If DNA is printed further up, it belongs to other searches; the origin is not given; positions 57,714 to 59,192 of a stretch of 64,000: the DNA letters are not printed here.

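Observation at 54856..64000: Candidate uncharacterised multi-gene neighbourhood around the orphan redox-enzyme chaperone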

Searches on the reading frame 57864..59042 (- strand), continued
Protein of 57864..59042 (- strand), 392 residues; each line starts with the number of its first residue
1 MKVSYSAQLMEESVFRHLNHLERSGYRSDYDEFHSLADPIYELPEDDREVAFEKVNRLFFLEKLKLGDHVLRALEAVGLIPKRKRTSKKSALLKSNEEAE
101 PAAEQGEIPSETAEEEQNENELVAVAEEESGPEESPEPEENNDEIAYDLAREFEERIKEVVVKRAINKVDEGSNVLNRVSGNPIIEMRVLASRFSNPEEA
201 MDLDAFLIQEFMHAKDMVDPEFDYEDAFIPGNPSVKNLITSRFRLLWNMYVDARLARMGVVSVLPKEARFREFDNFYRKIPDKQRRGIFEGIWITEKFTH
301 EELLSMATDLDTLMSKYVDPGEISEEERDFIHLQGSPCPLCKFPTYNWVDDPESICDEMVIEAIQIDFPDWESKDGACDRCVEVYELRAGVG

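Call 40: search_protein_families(library=pfam, proteins=[L035:9395-12856:+, L035:12947-14224:+, L035:15235-16236:+, L053:10275-11225:+, L081:9213-9809:+, L081:10035-10997:+, L081:11081-12034:+, L081:12249-14030:+, L081:1556-4735:+, L081:4687-6180:+], max_evalue=0.001)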
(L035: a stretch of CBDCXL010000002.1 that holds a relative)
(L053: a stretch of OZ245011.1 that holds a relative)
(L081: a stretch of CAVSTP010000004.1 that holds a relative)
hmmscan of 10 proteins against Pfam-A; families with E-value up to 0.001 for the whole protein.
L035:9395-12856:+ (1153 aa): 1 family
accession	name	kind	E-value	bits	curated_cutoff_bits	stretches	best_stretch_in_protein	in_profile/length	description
PF00384.28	Molybdopterin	-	4.2e-15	56.1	24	1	261-742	67-352/353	Molybdopterin oxidoreductase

L035:12947-14224:+ (425 aa): 4 families
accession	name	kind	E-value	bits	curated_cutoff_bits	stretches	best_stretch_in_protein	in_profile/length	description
PF13247.11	Fer4_11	-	4.2e-22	78.7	26.2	1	176-273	4-94/100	4Fe-4S dicluster domain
PF12838.12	Fer4_7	-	7.6e-09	36.4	27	1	182-228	2-51/52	4Fe-4S dicluster domain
PF13237.11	Fer4_10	-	6.9e-07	29.5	25.5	1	179-226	6-53/53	4Fe-4S dicluster domain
PF13187.11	Fer4_9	-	0.00051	20.5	27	0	182-228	2-50/52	4Fe-4S dicluster domain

L035:15235-16236:+ (333 aa): 1 family
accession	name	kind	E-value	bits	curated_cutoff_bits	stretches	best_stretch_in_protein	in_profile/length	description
PF09459.16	EB_dh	-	3.6e-30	106.2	33.3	1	45-323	4-235/236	Ethylbenzene dehydrogenase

L053:10275-11225:+ (316 aa): 1 family
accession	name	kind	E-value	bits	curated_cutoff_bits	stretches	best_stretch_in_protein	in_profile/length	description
PF09459.16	EB_dh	-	3.7e-28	99.6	33.3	1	57-306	12-236/236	Ethylbenzene dehydrogenase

L081:9213-9809:+ (198 aa): 12 families
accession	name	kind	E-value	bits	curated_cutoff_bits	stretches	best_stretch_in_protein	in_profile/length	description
PF12838.12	Fer4_7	-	6.2e-15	55.8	27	2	137-178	4-50/52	4Fe-4S dicluster domain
PF13187.11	Fer4_9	-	6.1e-12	45.8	27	3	137-178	4-49/52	4Fe-4S dicluster domain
PF00037.32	Fer4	-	6.3e-12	45.2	21.1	1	59-77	5-23/24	4Fe-4S binding domain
PF13237.11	Fer4_10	-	6.7e-09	36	25.5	1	128-176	5-52/53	4Fe-4S dicluster domain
PF14697.11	Fer4_21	-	8.2e-08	32.7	35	1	126-178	2-53/59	4Fe-4S dicluster domain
PF12837.12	Fer4_6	-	2e-07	31.1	25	1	60-76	7-23/24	4Fe-4S binding domain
PF25160.1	LdpA_Fe-S-bd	-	2.1e-07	31.1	27.6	1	140-176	8-38/49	LdpA Fe-S cluster-binding domain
PF13484.11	Fer4_16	-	3e-07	31.5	30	0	61-80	1-20/66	4Fe-4S double cluster binding domain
PF12797.12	Fer4_2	-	5.5e-07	29.6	24.5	1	59-73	7-21/22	4Fe-4S binding domain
PF13183.11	Fer4_8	-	9.7e-06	26.5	27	0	163-181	2-20/68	4Fe-4S dicluster domain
PF12800.12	Fer4_4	-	0.00044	20.8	24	0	60-73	2-15/17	4Fe-4S binding domain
PF12798.12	Fer4_3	-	0.00073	20.6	27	0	62-75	1-14/15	4Fe-4S binding domain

L081:10035-10997:+ (320 aa): 1 family
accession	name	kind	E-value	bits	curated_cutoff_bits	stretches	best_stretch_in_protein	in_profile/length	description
PF02613.20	Nitrate_red_del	-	7.8e-21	75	22.2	1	94-225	9-135/136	Nitrate reductase delta subunit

L081:11081-12034:+ (317 aa): 1 family
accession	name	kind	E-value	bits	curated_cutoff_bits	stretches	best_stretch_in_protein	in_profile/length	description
PF09459.16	EB_dh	-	1e-27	98.2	33.3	1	56-306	1-235/236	Ethylbenzene dehydrogenase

L081:12249-14030:+ (593 aa): 2 families
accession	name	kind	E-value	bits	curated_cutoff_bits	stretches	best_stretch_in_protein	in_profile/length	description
PF04055.27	Radical_SAM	-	7.6e-19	68.9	29.5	1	321-482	2-166/166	Radical SAM superfamily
PF02310.24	B12-binding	-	2.6e-07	30.9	32.1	1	169-260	38-120/121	B12 binding domain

L081:1556-4735:+ (1059 aa): 12 families
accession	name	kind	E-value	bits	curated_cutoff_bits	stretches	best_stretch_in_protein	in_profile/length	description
PF08448.16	PAS_4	-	3.1e-42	143.7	23.1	3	429-538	2-110/110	PAS fold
PF13426.13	PAS_9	-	2.2e-36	124.7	27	3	433-535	2-103/103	PAS domain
PF00989.32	PAS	-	2e-29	102.3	22.6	3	422-520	1-101/113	PAS fold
PF02518.31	HATPase_c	-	9.9e-28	97.2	26.4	1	943-1049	2-110/111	Histidine kinase-, DNA gyrase B-, and HSP90-like ATPase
PF02743.24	dCache_1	-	6.1e-22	78.8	45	1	40-302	2-234/240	Cache domain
PF13188.13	PAS_8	-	1.6e-16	60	21.8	1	422-474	1-53/65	PAS domain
PF00672.30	HAMP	-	1.3e-14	54.7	25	1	354-404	2-52/53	HAMP domain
PF00512.31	HisKA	-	2.6e-13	50.2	26.9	1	836-897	3-63/66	His Kinase A (phospho-acceptor) domain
PF08447.18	PAS_3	-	2.8e-09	37.5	25.6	0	445-519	2-79/89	PAS fold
PF24820.1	Diguanyl_cycl_sensor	-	9.3e-08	32.4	28.1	1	573-674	3-108/109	Diguanylate cyclase-like sensor domain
PF13596.12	PAS_10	-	0.00042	21.4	22.1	0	711-817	1-106/106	PAS domain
PF08670.17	MEKHLA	-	0.00067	20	23.7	0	437-509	44-117/143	MEKHLA domain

L081:4687-6180:+ (497 aa): 10 families
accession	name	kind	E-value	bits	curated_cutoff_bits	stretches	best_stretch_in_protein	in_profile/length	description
PF00158.32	Sigma54_activat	-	2.1e-71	239.5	20.2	1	159-325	1-167/168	Sigma-54 interaction domain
PF00072.30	Response_reg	-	3.9e-31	107.9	30.2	1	21-130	1-110/111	Response regulator receiver domain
PF25601.1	AAA_lid_14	-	9e-20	70.7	27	1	331-401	1-70/87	AAA+ ATPase lid domain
PF14532.12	Sigma54_activ_2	-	1.3e-19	71.2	25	1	161-330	2-138/138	Sigma-54 interaction domain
PF02954.25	HTH_8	-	5e-11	42.6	22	1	442-482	2-42/42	Bacterial regulatory protein, Fis family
PF07728.20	AAA_5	-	2.4e-06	28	22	1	183-293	2-108/139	AAA domain (dynein-related subfamily)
PF01078.27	Mg_chelatase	-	9e-06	25.7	20.3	0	238-298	93-155/207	Magnesium chelatase, subunit ChlI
PF18024.7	HTH_50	-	3.8e-05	23.7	27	1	443-484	9-49/50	Helix-turn-helix domain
PF07724.20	AAA_2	-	0.00019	21.9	27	1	181-298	4-121/166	AAA domain (Cdc48 subfamily)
PF00004.35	AAA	-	0.00046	21.1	21.2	0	183-314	1-125/131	ATPase family associated with various cellular activities (AAA)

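Call 42: find_homologous_proteins(query=A3, max_evalue=0.00001)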
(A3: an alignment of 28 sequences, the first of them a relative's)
Query A3 (28 sequences) (312 aa, profile of the alignment): 17 proteins with E <= 0.00001 among 8000 candidates.
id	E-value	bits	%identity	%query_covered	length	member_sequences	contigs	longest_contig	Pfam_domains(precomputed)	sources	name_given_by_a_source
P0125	1.4e-114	401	100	100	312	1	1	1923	-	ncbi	-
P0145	1.6e-103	365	46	98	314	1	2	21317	-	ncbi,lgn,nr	ncbi:MAG: hypothetical protein HYR55_06925 [Acidobacteria bacterium]|nr:hypothetical protein [Acidob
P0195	1.7e-87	312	29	97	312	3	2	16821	-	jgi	-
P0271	2.4e-86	308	31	97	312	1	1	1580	-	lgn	-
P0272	1.0e-85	306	31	97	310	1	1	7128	-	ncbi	-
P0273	6.8e-85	303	30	97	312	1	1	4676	-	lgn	-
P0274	1.5e-84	302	30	97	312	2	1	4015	-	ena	-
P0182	2.5e-82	295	35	96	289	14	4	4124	-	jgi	jgi:hypothetical protein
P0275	7.9e-82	293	29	97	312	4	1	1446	-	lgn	-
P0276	1.4e-81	293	36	99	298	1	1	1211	-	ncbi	-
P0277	6.0e-81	290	31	97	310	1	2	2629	-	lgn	-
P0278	2.6e-78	282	36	94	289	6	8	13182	-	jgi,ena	-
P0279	2.0e-63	233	30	97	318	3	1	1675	-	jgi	jgi:hypothetical protein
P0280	5.8e-62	228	29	98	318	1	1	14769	-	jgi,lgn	jgi:hypothetical protein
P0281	3.2e-56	209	29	98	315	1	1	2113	-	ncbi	-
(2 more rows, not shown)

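Call 43: find_encoding_contigs(protein=P0145, flank=10000, max_places=2)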
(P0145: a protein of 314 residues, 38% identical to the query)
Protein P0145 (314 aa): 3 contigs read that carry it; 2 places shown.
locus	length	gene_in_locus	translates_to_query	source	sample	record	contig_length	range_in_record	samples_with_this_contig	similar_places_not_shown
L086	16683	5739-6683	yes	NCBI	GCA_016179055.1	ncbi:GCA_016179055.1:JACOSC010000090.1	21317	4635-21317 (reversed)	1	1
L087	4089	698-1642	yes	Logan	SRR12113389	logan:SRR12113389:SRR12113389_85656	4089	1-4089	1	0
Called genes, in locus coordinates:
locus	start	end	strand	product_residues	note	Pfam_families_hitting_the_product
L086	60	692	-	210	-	PF12146:Hydrolase_4, PF00561:Abhydrolase_1, PF12697:Abhydrolase_6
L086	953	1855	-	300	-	PF06283:ThuA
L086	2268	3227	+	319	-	PF03576:Peptidase_S58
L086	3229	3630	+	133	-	PF00293:NUDIX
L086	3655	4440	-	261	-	PF00378:ECH_1, PF16113:ECH_2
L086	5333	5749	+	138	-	PF02082:Rrf2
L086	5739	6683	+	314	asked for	-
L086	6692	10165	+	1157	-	PF00384:Molybdopterin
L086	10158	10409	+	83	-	-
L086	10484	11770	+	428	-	PF13187:Fer4_9 (faint), PF12797:Fer4_2 (faint), PF13247:Fer4_11, PF12838:Fer4_7, PF13237:Fer4_10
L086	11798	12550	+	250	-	PF02613:Nitrate_red_del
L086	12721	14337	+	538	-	PF00034:Cytochrom_C, PF13442:Cytochrome_CBB3, PF00034:Cytochrom_C, PF09459:EB_dh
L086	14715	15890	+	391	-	PF06050:HGD-D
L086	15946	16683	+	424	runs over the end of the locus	PF06050:HGD-D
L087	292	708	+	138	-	PF02082:Rrf2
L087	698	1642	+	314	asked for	-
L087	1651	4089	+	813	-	?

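Call 44: find_encoding_contigs(protein=P0195, flank=10000, max_places=2)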
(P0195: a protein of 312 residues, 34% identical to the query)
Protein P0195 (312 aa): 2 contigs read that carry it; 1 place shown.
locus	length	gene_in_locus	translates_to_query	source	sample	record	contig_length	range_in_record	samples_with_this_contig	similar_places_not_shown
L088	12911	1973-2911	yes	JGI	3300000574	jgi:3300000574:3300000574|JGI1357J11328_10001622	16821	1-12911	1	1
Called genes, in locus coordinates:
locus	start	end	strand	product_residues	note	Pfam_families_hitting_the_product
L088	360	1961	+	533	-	PF00034:Cytochrom_C (weak), PF13442:Cytochrome_CBB3, PF00034:Cytochrom_C, PF13442:Cytochrome_CBB3, PF09459:EB_dh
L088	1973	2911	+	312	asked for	-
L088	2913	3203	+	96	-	PF12837:Fer4_6 (faint)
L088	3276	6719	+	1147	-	PF10518:TAT_signal (weak), PF00384:Molybdopterin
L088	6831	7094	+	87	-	-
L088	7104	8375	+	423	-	PF13187:Fer4_9 (faint), PF12797:Fer4_2 (faint), PF12837:Fer4_6 (faint), PF13247:Fer4_11, PF12838:Fer4_7, PF13237:Fer4_10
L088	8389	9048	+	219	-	PF02613:Nitrate_red_del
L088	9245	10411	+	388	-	PF00034:Cytochrom_C, PF13442:Cytochrome_CBB3, PF00034:Cytochrom_C (weak), PF13442:Cytochrome_CBB3, PF00034:Cytochrom_C (weak)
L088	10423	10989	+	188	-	-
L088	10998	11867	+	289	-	PF13191:AAA_16 (weak), PF00005:ABC_tran, PF02463:SMC_N (faint), PF13304:AAA_21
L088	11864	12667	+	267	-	PF01061:ABC2_membrane (weak), PF12679:ABC2_membrane_2, PF12730:ABC2_membrane_4 (weak), PF12698:ABC2_membrane_3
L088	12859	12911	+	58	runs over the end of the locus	PF02416:TatA_B_E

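Call 45: find_encoding_contigs(protein=P0280, flank=10000, max_places=2)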
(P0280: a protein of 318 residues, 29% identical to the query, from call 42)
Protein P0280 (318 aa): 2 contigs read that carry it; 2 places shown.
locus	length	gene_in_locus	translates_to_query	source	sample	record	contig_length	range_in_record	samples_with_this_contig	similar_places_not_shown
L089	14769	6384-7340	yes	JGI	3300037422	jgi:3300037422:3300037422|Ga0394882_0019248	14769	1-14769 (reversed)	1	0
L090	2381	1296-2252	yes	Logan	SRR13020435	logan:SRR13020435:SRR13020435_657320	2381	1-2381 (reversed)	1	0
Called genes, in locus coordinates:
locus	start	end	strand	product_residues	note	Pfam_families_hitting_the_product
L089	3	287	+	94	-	?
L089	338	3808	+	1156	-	PF00384:Molybdopterin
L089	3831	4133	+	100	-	-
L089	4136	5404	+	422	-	PF13187:Fer4_9 (faint), PF12797:Fer4_2 (faint), PF13247:Fer4_11, PF12838:Fer4_7, PF13237:Fer4_10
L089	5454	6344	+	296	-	PF02613:Nitrate_red_del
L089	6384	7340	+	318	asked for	-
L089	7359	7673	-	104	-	PF02627:CMD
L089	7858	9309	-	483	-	PF03007:WS_DGAT_cat, PF06974:WS_DGAT_C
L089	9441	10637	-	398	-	PF13439:Glyco_transf_4, PF13579:Glyco_trans_4_4, PF20706:GT4-conflict, PF00534:Glycos_transf_1, PF13692:Glyco_trans_1_4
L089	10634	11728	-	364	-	PF13439:Glyco_transf_4, PF13579:Glyco_trans_4_4, PF00534:Glycos_transf_1, PF13692:Glyco_trans_1_4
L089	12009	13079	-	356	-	PF04055:Radical_SAM, PF13186:SPASM (faint)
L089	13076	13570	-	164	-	-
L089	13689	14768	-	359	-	PF00115:COX1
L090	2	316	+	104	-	?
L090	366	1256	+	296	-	PF02613:Nitrate_red_del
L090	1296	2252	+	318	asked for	-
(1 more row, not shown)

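Call 46: find_encoding_contigs(protein=P0278, flank=10000, max_places=2)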
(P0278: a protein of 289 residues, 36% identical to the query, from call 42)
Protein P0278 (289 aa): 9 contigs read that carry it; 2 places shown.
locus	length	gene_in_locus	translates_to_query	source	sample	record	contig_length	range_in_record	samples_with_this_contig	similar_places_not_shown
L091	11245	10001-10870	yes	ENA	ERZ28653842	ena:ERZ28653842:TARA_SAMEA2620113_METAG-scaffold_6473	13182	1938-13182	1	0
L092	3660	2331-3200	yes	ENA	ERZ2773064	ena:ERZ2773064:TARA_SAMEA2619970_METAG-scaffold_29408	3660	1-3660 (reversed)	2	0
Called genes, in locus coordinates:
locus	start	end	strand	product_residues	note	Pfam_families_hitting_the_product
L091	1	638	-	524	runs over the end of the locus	PF01039:Carboxyl_trans, PF03255:ACCA (faint)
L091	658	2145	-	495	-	PF01039:Carboxyl_trans, PF03255:ACCA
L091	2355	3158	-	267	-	PF00378:ECH_1, PF16113:ECH_2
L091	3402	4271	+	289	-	PF00378:ECH_1, PF16113:ECH_2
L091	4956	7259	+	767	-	PF00989:PAS (weak), PF01590:GAF (weak), PF13185:GAF_2, PF13492:GAF_3 (faint), PF13185:GAF_2 (weak), PF00486:Trans_reg_C (weak), PF03704:BTAD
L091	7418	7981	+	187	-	PF00034:Cytochrom_C (weak), PF13442:Cytochrome_CBB3 (weak)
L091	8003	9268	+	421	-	PF13187:Fer4_9 (faint), PF12797:Fer4_2 (faint), PF13237:Fer4_10, PF13247:Fer4_11, PF12838:Fer4_7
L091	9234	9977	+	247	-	PF02613:Nitrate_red_del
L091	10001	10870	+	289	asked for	-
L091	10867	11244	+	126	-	?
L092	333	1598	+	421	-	PF13187:Fer4_9 (faint), PF12797:Fer4_2 (faint), PF13237:Fer4_10, PF13247:Fer4_11, PF12838:Fer4_7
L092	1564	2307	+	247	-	PF02613:Nitrate_red_del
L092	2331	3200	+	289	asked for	-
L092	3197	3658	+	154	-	?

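Call 62: search_solved_structures(query=A6, max_evalue=10, show_alignments=1)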
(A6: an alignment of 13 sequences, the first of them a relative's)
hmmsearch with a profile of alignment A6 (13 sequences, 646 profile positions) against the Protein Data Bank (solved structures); distinct sequences matched with E-value up to 10: 6.
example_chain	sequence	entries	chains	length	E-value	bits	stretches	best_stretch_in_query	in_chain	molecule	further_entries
5xlx_A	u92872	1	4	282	0.00058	21.3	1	528-586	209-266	Chemotaxis protein methyltransferase 1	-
5xly_A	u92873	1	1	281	0.0006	21.3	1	528-586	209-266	Chemotaxis protein methyltransferase 1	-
5y4r_A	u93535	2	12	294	0.00081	20.9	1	528-585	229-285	Chemotaxis protein methyltransferase 1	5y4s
8rdl_A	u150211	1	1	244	0.69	11.2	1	525-590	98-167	ToxA protein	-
1bc5_A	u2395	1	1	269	0.82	10.9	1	529-582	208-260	CHEMOTAXIS RECEPTOR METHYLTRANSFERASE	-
1af7_A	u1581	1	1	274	0.85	10.9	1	529-582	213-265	CHEMOTAXIS RECEPTOR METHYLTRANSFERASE CHER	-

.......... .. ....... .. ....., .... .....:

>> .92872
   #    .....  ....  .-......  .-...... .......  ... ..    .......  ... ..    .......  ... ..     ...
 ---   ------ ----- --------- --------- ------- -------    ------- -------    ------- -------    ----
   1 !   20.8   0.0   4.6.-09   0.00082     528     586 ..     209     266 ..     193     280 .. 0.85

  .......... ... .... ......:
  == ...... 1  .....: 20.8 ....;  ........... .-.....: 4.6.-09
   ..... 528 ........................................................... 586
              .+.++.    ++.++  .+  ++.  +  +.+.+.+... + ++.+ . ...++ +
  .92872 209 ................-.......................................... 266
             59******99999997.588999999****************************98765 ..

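Call 63: predict_structure(alignment_id=A4)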
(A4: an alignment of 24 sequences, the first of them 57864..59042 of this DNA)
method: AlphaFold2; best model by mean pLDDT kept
length: 392 residues; sequences in the alignment: 24
mean_pLDDT: 78.4   pTM: 0.69
mean pLDDT of the five models: 78.4, 78.2, 77.7, 77.2, 77.2
residues with pLDDT >= 90: 169; 70-90: 123; 50-70: 31; < 50: 69
segments of 3 or more residues with pLDDT < 50: 85-125, 127-154
pLDDT, mean of each block of 10 residues (from residue 1): 93 94 90 96 95 96 93 90 53 42 36 34 36 38 38 66 93 81 90 83 91 92 78 81 94 93 91 87 90 93 90 83 68 78 80 72 91 84 88 64
secondary structure, 60 per line:
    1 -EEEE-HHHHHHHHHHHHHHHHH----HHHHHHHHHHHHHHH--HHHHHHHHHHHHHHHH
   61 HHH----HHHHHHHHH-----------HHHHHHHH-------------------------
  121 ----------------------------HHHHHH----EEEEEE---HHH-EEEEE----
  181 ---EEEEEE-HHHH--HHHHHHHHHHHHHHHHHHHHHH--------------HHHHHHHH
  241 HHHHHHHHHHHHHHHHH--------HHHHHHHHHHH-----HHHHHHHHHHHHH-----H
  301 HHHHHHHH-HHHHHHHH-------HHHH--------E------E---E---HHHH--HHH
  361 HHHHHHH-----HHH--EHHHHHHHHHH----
elements in order: E2-5 H7-23 H28-42 H45-63 H68-76 H88-95 H149-154 E159-164 E172-176 E184-189 H191-194 H197-218 H233-257 H266-276 H282-294 H300-308 H310-317 H325-328 H352-355 H358-367 H379-388

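Call 81: search_protein_families(library=pfam, alignment_id=A6, max_evalue=0.1)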
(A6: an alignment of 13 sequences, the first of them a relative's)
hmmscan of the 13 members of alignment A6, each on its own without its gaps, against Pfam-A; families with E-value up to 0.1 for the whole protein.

A. member 1, L005:1003-2955:- (650 aa): 1 family
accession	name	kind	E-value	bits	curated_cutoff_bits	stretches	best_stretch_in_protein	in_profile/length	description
PF24260.1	DUF7461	-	0.074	13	27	0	20-43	27-50/50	Family of unknown function (DUF7461)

B. families by the number of members that match (of 13 scanned): 2 families
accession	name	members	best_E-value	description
PF25380.1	PH_25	1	0.048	Fungal PH-like domain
PF24260.1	DUF7461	1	0.074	Family of unknown function (DUF7461)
